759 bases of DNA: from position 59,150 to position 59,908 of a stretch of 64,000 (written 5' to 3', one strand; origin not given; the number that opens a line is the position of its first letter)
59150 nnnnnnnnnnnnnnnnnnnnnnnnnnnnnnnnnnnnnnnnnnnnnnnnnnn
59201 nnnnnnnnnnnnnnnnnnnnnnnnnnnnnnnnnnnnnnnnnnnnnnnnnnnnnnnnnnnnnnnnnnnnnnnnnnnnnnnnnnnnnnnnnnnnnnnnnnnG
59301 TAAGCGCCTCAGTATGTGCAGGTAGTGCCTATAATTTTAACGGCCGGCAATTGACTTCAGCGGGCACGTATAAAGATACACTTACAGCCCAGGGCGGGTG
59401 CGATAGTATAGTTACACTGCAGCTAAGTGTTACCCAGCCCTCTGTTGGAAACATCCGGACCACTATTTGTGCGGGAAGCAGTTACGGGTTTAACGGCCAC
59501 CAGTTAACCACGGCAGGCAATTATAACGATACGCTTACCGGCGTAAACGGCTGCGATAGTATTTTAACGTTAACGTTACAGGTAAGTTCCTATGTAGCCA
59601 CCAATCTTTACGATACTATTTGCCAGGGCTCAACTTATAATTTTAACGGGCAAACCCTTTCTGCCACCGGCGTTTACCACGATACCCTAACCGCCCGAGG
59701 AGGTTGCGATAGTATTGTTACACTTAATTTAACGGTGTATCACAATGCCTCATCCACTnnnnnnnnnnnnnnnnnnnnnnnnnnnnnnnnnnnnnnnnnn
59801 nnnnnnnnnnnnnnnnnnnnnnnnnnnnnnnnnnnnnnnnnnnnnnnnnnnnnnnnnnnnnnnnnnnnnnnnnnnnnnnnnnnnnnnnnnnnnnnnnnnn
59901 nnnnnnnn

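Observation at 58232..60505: Fifteen tandem copies of an unassigned 51-aa two-cysteine module in a 1859-aa T9SS cargo protein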

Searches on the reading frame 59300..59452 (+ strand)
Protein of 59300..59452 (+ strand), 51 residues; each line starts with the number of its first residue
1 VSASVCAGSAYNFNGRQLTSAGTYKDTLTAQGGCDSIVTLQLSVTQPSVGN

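Call 31: find_related_loci(query=A4, collection=genome_contigs, flank=4000)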
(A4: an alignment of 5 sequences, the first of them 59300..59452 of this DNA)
Query A4 (51 aa) in genome_contigs; peptide patterns used: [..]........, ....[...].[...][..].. (x = any residue, [..] = any of these).
599 stretches matched a pattern (row limit reached: there are more); 507 encode a relative of the query (tblastn E <= 1e-3); the best 80 are kept; 80 distinct loci.
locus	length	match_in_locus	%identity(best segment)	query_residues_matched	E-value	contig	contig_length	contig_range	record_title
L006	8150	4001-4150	68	2-51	3e-18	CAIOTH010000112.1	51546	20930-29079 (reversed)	MAG: uncultured Bacteroidetes bacterium isolate Umea3_bin-1751 genome assembly, contig: bin-1751:112/174, whole genome s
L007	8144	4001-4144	67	1-48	4e-17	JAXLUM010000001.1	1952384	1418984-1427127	MAG: Chitinophagales bacterium isolate STL-BAC30 C1.107.fa-1, whole genome shotgun sequence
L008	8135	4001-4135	71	4-48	3e-17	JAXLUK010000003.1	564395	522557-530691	MAG: Chitinophagales bacterium isolate STL-BAC28 C1.300.fa-3, whole genome shotgun sequence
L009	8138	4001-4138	61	1-46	1e-16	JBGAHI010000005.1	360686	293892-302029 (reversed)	MAG: Chitinophagales bacterium isolate MAG_MBR_H125.23 MBRH125-23_opera_contig_209, whole genome shotgun sequence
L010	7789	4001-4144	58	4-51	9e-17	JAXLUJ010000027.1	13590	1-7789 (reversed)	MAG: Chitinophagales bacterium isolate STL-BAC27 C1.165.fa-27, whole genome shotgun sequence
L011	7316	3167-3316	60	1-50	2e-16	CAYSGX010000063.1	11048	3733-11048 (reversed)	MAG TPA_asm: uncultured Chitinophagaceae bacterium isolate SRP344714_co1_127 genome assembly, contig: NODE_10767_length_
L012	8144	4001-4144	56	4-51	1e-15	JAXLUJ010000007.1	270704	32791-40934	MAG: Chitinophagales bacterium isolate STL-BAC27 C1.165.fa-7, whole genome shotgun sequence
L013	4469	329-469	57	1-47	6e-15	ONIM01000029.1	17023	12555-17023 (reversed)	uncultured Bacteroidales bacterium isolate RUG337 genome assembly, contig: scaffold_1369, whole genome shotgun sequence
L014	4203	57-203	63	1-47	4e-15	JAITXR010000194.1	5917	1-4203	MAG: Paludibacter sp. isolate Zx50_bin68 k119_1054310, whole genome shotgun sequence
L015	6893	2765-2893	65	2-44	4e-15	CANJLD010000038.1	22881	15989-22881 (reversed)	MAG: Bacteroidetes bacterium isolate RH-23may17-677 genome assembly, contig: RH-23may17-C16256, whole genome shotgun seq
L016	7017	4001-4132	66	1-44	3e-15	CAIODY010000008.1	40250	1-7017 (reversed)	uncultured bacterium isolate Umea3p1_bin-1165 genome assembly, contig: bin-1165:008/134, whole genome shotgun sequence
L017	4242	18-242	61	1-47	4e-15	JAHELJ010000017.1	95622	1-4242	MAG: Lewinellaceae bacterium isolate Ww617 NODE_233_length_95622_cov_9.414153, whole genome shotgun sequence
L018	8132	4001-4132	64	1-44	4e-15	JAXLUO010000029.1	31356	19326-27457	MAG: Chitinophagales bacterium isolate STL-BAC32 C2.193.fa-29, whole genome shotgun sequence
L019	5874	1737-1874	63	1-46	5e-15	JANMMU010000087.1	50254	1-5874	MAG: Segetibacter sp. isolate OTE_58_metabat_457 OTE_58_k141_6772519, whole genome shotgun sequence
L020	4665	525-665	57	1-47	5e-15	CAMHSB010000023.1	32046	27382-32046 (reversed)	MAG: uncultured Bacteroidales bacterium isolate SRR11784295_bin.42_metaWRAP_v1.3_MAG genome assembly, contig: ERZ1220261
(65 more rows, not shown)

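Call 69: find_related_loci(query=A4, collection=viral_contigs, flank=6000)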
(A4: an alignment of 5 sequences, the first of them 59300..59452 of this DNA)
Query A4 (51 aa) in viral_contigs; peptide patterns used: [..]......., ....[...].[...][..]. (x = any residue, [..] = any of these).
34 stretches matched a pattern, but none encodes a relative of the query by tblastn (E <= 1e-3).

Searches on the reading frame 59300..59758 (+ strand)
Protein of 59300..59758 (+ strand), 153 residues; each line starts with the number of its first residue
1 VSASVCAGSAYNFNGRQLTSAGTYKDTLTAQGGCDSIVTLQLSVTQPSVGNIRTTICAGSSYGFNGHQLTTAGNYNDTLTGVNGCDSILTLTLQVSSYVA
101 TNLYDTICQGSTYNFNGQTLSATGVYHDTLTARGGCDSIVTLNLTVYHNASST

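Call 32: predict_structure(alignment_id=A3)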
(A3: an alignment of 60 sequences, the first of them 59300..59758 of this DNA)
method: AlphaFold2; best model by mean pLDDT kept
length: 153 residues; sequences in the alignment: 60
mean_pLDDT: 91.9   pTM: 0.60
mean pLDDT of the five models: 91.9, 91.0, 88.7, 87.9, 85.4
residues with pLDDT >= 90: 111; 70-90: 42; 50-70: 0; < 50: 0
segments of 3 or more residues with pLDDT < 50: none
pLDDT, mean of each block of 10 residues (from residue 1): 92 95 94 90 91 92 95 93 83 90 96 97 95 82 96 83
secondary structure, 60 per line:
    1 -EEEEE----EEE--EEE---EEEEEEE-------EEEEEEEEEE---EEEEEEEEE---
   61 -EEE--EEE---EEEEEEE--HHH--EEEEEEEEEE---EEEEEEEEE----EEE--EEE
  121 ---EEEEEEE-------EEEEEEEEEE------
elements in order: E2-6 E11-13 E16-18 E22-28 E36-45 E49-57 E62-64 E67-69 E73-79 E87-96 E100-108 E113-115 E118-120 E124-130 E138-147

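Call 34: fold_search(model_id=the predicted structure, library=pdb)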
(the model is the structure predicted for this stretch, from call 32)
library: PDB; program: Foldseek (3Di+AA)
matches with E <= 10: 686; with E <= 0.001: 4
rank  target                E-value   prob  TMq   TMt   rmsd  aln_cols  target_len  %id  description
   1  9flp_A                9.9e-06  1.00  0.36  0.10   8.7       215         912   16  CryoEM structure of the neck (1403-2314) in the grappling hook protein A (GhpA) in the bacterium Aureispira sp. CCB-QB (released 2024-10-16)
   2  9fls_A                1.2e-04  1.00  0.38  0.23   8.1       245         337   16  CryoEM structure of the fragment-3 (2061-2397) in the grappling hook protein A (GhpA) in the bacterium Aureispira sp.  (released 2024-10-16)
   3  9fly_A                3.5e-04  1.00  0.36  0.10  11.6       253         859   17  CryoEM structure of the base (4151-5009) in the grappling hook protein A (GhpA) in the bacterium Aureispira sp. CCB-QB (released 2024-10-16)
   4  7ol4_A                9.0e-04  0.97  0.26  0.09  17.8       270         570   10  Mouse contactin-1 neurofascin-155 immunoglobulin domains adhesion complex (released 2022-12-14)
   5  5d4k_B                1.1e-03  0.97  0.29  0.12  24.7       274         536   14  Crystal structure of the human polymeric Ig receptor (pIgR) ectodomain (released 2016-03-16)
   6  5d4k_A                1.4e-03  0.98  0.29  0.12  24.3       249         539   11  Crystal structure of the human polymeric Ig receptor (pIgR) ectodomain (released 2016-03-16)
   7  4x9f_A                2.0e-03  0.98  0.25  0.13  20.7       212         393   10  Crystal structure of Dscam1 isoform 6.9, N-terminal four Ig domains (released 2015-12-16)
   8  9flv_A                2.2e-03  1.00  0.39  0.19   8.8       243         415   16  CryoEM structure of the fragment-5 (2393-2807) in the grappling hook protein A (GhpA) in the bacterium Aureispira sp.  (released 2024-10-16)
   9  2v5r_A                2.9e-03  0.97  0.26  0.13  18.4       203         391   10  Structural basis for Dscam isoform specificity (released 2007-09-11)
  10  4x9f_B                3.1e-03  0.97  0.25  0.12  20.8       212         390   11  Crystal structure of Dscam1 isoform 6.9, N-terminal four Ig domains (released 2015-12-16)
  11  6s5y_H                3.3e-03  0.57  0.20  0.19  17.9       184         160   10  Structure of tandemly arrayed consecutive Rib domains (Rib2R) from Group B Streptococcal species Streptococcus agalact (released 2019-12-11)
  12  4x83_A                3.5e-03  0.98  0.28  0.14  20.5       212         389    8  Crystal structure of Dscam1 isoform 7.44, N-terminal four Ig domains (released 2015-12-16)
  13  4x8x_A                4.1e-03  0.96  0.25  0.12  20.9       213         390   10  Crystal structure of Dscam1 isoform 1.9, N-terminal four Ig domains (released 2015-12-16)
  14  7nit_A                4.1e-03  0.82  0.22  0.04  23.6       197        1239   14  X-ray structure of a multidomain BbgIII from Bifidobacterium bifidum (released 2021-12-22)
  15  7ye4_A                4.1e-03  0.51  0.19  0.05  22.7       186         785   11  BAM-EspP complex structure with BamA-G431C and G781C/EspP-N1293C and A1043C mutations in nanodisc (released 2023-07-12)
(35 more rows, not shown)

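Call 35: search_solved_structures(query=A3, max_evalue=10, show_alignments=3)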
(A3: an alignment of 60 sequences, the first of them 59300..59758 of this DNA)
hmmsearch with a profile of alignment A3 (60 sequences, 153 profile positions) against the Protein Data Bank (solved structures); distinct sequences matched with E-value up to 10: 2.
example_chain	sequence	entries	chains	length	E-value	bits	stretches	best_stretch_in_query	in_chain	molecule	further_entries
9flp_A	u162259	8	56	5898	1.8e-24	89.3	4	14-71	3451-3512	The grappling hook protein A in the bacterium Aureispira sp. CCB-QB1 | The grappling hook protein A (GhpA) in the bacterium Aureispira sp. CCB-QB1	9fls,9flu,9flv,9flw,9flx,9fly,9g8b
8gl8_D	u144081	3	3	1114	0.056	16.3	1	8-109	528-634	RemZ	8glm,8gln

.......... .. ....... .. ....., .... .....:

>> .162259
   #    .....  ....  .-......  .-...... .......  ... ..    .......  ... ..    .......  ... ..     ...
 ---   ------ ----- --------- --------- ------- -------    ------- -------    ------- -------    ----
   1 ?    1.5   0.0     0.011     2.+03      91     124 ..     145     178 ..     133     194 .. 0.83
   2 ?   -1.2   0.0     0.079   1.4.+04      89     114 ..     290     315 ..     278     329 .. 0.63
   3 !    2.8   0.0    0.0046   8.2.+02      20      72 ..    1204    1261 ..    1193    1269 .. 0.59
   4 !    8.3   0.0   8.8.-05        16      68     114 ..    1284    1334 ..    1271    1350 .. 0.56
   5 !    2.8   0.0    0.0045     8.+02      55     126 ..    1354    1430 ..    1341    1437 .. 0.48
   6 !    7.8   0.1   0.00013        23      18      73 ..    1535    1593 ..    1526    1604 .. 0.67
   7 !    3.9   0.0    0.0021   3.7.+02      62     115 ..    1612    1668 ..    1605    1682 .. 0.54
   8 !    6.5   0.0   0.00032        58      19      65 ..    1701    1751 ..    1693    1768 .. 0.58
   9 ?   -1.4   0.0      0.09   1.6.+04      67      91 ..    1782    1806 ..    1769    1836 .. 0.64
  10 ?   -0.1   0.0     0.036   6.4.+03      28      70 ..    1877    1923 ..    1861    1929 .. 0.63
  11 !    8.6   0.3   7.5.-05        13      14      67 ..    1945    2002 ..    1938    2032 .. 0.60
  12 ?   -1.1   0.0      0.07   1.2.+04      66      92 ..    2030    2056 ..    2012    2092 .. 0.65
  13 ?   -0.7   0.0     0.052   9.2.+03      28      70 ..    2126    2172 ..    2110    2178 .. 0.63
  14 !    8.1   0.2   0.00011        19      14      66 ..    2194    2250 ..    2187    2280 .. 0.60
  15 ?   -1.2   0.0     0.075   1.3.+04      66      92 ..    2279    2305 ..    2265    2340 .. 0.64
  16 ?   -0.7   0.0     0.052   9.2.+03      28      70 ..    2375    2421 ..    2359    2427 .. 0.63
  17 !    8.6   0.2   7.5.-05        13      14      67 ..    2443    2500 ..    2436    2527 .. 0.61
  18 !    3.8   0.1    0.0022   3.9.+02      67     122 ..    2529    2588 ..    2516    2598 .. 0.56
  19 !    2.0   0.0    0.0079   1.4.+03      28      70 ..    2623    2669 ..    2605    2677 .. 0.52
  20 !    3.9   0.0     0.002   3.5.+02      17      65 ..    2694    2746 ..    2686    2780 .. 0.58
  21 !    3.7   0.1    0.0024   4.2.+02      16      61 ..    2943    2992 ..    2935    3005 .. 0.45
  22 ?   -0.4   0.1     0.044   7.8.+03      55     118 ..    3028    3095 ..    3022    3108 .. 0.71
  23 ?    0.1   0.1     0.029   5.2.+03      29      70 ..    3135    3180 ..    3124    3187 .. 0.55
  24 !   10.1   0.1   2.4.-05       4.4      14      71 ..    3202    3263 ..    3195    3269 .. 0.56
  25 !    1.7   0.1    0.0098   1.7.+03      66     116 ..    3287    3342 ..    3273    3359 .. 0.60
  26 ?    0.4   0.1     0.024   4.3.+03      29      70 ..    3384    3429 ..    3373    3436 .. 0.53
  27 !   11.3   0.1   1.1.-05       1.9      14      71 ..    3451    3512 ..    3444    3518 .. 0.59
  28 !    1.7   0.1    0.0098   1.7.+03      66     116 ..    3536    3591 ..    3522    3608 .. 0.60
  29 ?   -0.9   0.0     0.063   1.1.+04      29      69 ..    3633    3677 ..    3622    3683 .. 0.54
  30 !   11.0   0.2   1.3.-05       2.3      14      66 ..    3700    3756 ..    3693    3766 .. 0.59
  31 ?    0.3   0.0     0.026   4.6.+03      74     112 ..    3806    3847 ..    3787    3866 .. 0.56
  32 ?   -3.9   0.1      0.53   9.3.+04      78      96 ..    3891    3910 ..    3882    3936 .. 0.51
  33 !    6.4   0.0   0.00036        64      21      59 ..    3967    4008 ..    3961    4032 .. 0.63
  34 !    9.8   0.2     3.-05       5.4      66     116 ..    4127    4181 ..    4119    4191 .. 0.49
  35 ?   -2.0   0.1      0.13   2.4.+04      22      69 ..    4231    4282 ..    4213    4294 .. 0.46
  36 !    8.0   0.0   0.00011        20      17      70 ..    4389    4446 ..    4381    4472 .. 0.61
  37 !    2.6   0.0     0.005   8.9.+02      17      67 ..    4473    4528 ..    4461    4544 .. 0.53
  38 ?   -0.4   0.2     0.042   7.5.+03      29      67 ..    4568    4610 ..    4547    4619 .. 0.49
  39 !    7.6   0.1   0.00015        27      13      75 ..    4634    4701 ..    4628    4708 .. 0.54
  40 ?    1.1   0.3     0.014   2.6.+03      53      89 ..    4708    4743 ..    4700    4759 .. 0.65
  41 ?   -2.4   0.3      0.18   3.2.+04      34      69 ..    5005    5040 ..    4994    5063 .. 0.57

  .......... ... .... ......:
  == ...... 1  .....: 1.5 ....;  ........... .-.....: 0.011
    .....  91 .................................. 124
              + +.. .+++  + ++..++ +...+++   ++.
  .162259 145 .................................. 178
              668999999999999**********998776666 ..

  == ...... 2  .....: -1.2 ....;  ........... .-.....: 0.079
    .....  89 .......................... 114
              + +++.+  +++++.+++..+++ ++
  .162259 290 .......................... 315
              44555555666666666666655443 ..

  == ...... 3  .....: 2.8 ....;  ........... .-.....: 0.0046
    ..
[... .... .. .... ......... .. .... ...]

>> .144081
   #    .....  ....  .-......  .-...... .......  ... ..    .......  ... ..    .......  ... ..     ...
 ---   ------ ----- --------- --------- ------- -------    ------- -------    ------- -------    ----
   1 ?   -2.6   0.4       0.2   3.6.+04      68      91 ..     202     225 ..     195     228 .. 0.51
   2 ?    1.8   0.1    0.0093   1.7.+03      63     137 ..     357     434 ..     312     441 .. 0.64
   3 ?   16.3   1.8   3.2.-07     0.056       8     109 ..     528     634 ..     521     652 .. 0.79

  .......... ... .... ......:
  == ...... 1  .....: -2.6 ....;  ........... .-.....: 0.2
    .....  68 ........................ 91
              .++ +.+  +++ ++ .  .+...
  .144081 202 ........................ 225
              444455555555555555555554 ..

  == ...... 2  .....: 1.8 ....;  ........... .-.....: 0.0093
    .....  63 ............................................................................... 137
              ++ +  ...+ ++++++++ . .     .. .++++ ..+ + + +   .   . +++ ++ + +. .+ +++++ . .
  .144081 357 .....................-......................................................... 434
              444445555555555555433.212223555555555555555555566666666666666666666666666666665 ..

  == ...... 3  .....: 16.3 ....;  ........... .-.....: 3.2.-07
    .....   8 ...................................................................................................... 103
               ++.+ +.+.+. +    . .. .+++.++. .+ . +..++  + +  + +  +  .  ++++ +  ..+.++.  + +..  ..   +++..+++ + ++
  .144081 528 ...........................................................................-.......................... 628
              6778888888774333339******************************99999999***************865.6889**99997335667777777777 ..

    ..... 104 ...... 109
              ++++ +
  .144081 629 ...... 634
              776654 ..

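Call 68: fold_search(model_id=the predicted structure, library=viral)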
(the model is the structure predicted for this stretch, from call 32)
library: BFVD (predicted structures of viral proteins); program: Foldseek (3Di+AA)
matches with E <= 10: 444; with E <= 0.001: 2
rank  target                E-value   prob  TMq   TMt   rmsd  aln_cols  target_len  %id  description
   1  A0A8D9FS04            6.2e-13  1.00  0.51  0.08   9.9       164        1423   30  Putative signaling protein [uncultured marine phage]
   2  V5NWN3                5.2e-04  0.99  0.27  0.07  15.5       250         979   10  Putative carcinoembryonic antigen-related cell adhesion molecule 1 isoform protein [Chelonid alphaherpesvirus 5]
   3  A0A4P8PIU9            1.1e-03  0.93  0.22  0.11  16.1       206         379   13  ORF25 [White sturgeon adenovirus 1]
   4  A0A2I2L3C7            1.2e-03  0.97  0.34  0.09  14.0       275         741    7  Immunoglobulin-like fold protein [Orpheovirus IHUMI-LCC2]
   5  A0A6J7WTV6            2.1e-03  0.99  0.35  0.33   6.9       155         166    8  Uncharacterized protein [uncultured Caudovirales phage]
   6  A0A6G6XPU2            4.6e-03  0.94  0.25  0.11  11.9       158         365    8  (no name in the UniProt tables at hand)
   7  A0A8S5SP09            7.3e-03  0.77  0.27  0.12  10.9       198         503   15  Uncharacterized protein [Siphoviridae sp. ctqSm5]
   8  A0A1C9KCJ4            8.7e-03  0.57  0.20  0.10  20.6       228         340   11  Ifn-alpha/beta receptor glycoprotein [Volepox virus]
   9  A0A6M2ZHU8            9.3e-03  0.93  0.35  0.07   8.8       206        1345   12  Outer capsid protein [Synechococcus phage S-SCSM1]
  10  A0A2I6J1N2            1.0e-02  0.97  0.25  0.17  12.3       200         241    6  IFN-alpha/beta-receptor-like secreted glycoprotein [Vaccinia virus]
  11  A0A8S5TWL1            1.5e-02  0.51  0.19  0.05  24.2       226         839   12  Tail protein [Siphoviridae sp. ctcx61]
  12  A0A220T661            1.6e-02  0.41  0.20  0.11  18.2       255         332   12  IL-1 receptor-like protein [Eptesipox virus]
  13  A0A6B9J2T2            1.7e-02  0.63  0.26  0.13   9.5       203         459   11  Cadherin domain-containing protein [Rhizobium phage RL38J1]
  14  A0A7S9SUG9            2.2e-02  0.94  0.37  0.09   8.7       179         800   17  GEVED domain-containing protein [Virus NIOZ-UU157]
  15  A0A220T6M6            2.4e-02  0.84  0.21  0.11  11.3       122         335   12  Soluble interferon alpha/beta receptor OPG204 [Eptesipox virus]
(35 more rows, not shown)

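Call 72: search_protein_families(library=pfam, alignment_id=A3, max_evalue=0.01)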
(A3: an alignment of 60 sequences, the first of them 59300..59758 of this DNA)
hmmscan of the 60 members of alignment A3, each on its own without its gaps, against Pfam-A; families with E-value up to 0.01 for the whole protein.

A. member 1, window:59300-59758:+ (153 aa): 0 families

B. families by the number of members that match (of 60 scanned): 18 families
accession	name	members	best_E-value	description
PF18911.6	PKD_4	3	2.1e-05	PKD domain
PF21885.1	TMEM181_GOLD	2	0.0016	TMEM181, GOLD domain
PF18574.7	zf_C2HC_14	1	3.3e-07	C2HC Zing finger domain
PF00801.26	PKD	1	3.1e-05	PKD domain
PF14231.11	GXWXG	1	6e-05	GXWXG protein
PF22675.2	KH-I_KHDC4-BBP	1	8.6e-05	KHDC4/BBP-like, KH-domain type I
PF17845.7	FbpC_C_terminal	1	0.00018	FbpC C-terminal regulatory nucleotide binding domain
PF09134.16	Invasin_D3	1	0.00032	Invasin, domain 3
PF00963.24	Cohesin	1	0.00043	Cohesin domain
PF19081.6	Ig_7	1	0.00045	Ig-like domain CHU_C associated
PF22736.1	NNH5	1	0.0011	NACHT N-terminal Helical domain 5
PF13964.12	Kelch_6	1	0.0023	Kelch motif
PF19954.5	EAD10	1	0.0026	Effector-associated domain 10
PF03442.20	CBM_X2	1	0.0029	Carbohydrate binding domain X2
PF09305.16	TACI-CRD2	1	0.0044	TACI, cysteine-rich domain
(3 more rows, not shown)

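Call 73: search_protein_families(library=ncbifam, alignment_id=A3, max_evalue=0.01)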
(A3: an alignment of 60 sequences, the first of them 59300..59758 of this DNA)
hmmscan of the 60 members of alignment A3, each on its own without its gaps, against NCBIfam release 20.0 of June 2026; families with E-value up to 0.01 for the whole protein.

A. member 1, window:59300-59758:+ (153 aa): 0 families

B. families by the number of members that match (of 60 scanned): 8 families
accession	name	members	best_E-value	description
NF005012.1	PRK06411.1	4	6.8e-05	NADH-quinone oxidoreductase subunit NuoB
NF004544.0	PRK05888.2-6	1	3.8e-06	NADH-quinone oxidoreductase subunit NuoI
NF045625.1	IBP_CFB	1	0.00011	ice-binding protein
TIGR01957.1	nuoB_fam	1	0.0011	NADH-quinone oxidoreductase subunit B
NF041509.1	paralog_Rho2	1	0.0024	transcription termination factor Rho, short form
NF004512.0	PRK05853.1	1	0.0037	hypothetical protein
NF050054.1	CapPschMdfirKpsS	1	0.0041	capsule polysaccharide modification protein KpsS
NF042416.1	GFPPS_Mycobact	1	0.0088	bifunctional (2E,6E)-farnesyl/geranyl diphosphate synthase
